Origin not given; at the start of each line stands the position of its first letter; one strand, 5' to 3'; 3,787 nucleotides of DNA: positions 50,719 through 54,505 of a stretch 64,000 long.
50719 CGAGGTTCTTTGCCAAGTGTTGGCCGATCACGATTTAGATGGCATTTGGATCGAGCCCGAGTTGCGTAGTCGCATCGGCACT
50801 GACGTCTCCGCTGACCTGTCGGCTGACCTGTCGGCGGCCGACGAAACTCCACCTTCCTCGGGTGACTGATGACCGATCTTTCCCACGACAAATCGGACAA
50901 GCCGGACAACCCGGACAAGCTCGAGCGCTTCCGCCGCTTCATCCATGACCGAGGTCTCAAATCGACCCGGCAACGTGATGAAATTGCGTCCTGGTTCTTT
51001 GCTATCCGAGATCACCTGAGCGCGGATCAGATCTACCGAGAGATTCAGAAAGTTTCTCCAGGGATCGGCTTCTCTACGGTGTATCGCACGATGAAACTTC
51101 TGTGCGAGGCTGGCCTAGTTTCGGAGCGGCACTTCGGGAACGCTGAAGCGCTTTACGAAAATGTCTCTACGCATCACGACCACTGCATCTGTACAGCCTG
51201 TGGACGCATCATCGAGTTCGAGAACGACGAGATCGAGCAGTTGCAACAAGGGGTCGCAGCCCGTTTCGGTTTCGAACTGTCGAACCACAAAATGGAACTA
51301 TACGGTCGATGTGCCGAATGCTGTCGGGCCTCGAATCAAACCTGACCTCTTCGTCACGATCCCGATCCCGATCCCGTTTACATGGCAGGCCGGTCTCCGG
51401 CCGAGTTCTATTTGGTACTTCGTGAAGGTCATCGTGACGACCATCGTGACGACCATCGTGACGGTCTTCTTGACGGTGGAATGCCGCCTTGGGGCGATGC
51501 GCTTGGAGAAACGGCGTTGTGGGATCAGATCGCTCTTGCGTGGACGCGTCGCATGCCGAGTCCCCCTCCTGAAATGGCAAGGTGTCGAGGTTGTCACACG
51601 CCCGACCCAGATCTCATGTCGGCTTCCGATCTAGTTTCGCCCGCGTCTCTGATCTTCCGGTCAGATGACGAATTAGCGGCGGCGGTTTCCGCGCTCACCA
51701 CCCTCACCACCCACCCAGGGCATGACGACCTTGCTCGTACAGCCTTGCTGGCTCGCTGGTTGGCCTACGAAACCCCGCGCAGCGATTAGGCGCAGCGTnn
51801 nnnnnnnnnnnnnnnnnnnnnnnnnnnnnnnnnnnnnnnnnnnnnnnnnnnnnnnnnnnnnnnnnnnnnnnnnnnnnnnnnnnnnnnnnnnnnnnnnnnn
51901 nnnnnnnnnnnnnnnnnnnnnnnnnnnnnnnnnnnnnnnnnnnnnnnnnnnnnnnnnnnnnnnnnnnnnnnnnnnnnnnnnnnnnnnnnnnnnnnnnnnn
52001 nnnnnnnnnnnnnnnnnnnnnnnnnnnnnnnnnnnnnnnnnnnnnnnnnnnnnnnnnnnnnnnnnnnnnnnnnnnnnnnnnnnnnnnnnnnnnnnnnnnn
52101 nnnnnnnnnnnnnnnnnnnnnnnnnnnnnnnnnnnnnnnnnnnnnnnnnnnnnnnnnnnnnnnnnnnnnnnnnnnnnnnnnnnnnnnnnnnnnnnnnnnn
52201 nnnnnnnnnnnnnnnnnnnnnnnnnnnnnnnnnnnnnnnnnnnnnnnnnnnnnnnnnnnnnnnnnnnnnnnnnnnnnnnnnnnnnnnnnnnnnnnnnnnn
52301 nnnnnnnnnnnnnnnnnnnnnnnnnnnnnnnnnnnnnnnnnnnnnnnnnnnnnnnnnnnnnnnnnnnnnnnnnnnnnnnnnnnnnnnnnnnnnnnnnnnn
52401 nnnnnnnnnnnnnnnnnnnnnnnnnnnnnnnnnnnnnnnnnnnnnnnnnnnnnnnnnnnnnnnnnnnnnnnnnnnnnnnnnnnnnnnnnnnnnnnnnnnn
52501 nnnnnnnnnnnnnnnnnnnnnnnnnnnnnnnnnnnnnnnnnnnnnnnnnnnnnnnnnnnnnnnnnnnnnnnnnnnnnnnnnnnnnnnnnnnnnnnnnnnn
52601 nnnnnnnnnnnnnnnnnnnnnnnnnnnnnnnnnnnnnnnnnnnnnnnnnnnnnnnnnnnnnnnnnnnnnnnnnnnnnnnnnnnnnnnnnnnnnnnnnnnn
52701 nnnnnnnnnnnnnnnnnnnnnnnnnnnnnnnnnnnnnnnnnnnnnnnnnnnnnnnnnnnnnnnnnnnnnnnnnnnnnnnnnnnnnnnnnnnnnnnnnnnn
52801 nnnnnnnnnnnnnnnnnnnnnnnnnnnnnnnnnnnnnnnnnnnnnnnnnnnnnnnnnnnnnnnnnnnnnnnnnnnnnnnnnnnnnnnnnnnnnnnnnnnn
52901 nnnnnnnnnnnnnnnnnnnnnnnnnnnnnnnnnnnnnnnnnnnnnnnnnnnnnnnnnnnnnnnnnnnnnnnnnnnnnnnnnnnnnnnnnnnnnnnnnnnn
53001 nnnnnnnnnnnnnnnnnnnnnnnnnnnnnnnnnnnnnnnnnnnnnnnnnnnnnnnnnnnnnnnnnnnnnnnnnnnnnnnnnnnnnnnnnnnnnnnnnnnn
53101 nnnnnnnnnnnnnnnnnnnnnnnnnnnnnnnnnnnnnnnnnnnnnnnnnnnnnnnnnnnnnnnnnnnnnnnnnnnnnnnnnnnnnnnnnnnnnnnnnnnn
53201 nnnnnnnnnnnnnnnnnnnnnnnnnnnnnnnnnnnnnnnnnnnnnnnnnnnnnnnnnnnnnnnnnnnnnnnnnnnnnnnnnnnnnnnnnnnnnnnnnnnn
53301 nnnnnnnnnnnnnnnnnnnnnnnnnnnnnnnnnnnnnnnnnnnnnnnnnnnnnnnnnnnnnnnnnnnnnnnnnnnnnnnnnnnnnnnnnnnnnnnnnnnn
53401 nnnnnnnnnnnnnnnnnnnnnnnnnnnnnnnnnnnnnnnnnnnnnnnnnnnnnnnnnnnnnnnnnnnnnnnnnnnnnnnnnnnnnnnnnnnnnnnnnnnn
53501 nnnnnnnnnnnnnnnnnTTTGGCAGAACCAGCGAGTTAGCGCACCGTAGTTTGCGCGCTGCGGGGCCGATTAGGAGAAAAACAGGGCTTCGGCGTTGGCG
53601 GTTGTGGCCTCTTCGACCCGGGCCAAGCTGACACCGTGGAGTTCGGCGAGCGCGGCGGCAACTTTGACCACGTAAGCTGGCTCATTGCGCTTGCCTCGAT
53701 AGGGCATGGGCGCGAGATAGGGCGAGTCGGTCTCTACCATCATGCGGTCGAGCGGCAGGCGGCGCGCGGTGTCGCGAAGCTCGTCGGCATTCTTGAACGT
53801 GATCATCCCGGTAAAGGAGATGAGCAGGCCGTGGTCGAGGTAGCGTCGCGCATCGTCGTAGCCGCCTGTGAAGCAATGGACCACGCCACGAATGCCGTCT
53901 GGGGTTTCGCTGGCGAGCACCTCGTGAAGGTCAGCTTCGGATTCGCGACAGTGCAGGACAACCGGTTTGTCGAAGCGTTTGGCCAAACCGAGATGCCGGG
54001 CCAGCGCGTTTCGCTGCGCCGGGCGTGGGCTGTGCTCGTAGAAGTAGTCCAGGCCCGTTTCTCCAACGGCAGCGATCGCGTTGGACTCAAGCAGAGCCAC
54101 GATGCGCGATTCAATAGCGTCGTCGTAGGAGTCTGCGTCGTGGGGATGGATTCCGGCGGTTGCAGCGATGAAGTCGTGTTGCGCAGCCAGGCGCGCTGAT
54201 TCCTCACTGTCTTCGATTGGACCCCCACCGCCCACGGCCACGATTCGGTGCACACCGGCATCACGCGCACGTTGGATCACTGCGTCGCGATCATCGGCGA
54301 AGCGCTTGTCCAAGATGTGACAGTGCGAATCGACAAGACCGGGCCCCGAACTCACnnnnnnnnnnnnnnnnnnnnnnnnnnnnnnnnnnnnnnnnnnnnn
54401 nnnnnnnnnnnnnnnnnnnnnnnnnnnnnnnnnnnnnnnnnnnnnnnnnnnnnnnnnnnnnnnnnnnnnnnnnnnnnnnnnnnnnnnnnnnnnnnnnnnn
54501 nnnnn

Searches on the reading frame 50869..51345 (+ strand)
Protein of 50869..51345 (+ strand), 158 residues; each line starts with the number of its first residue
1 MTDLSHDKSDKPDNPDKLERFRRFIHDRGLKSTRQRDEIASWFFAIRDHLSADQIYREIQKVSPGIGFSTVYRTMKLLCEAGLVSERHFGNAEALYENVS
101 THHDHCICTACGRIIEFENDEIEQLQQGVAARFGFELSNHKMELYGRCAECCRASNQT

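Call 57: search_protein_families(library=pfam, proteins=[window:50869-51345:+], max_evalue=0.001)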
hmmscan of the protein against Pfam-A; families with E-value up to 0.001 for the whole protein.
window:50869-51345:+ (158 aa): 1 family
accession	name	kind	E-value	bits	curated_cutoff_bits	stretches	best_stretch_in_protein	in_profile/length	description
PF01475.25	FUR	-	1.7e-36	125.4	23.1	1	28-145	2-121/121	Ferric uptake regulator family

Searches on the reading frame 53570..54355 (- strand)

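Call 57: search_protein_families(library=pfam, proteins=[window:53570-54355:-], max_evalue=0.001)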
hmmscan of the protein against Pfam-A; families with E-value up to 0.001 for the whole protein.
window:53570-54355:- (261 aa): 1 family
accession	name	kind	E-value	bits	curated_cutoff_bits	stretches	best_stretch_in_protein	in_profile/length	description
PF01026.27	TatD_DNase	-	5.8e-82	275.3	27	1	8-259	1-252/253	TatD related DNase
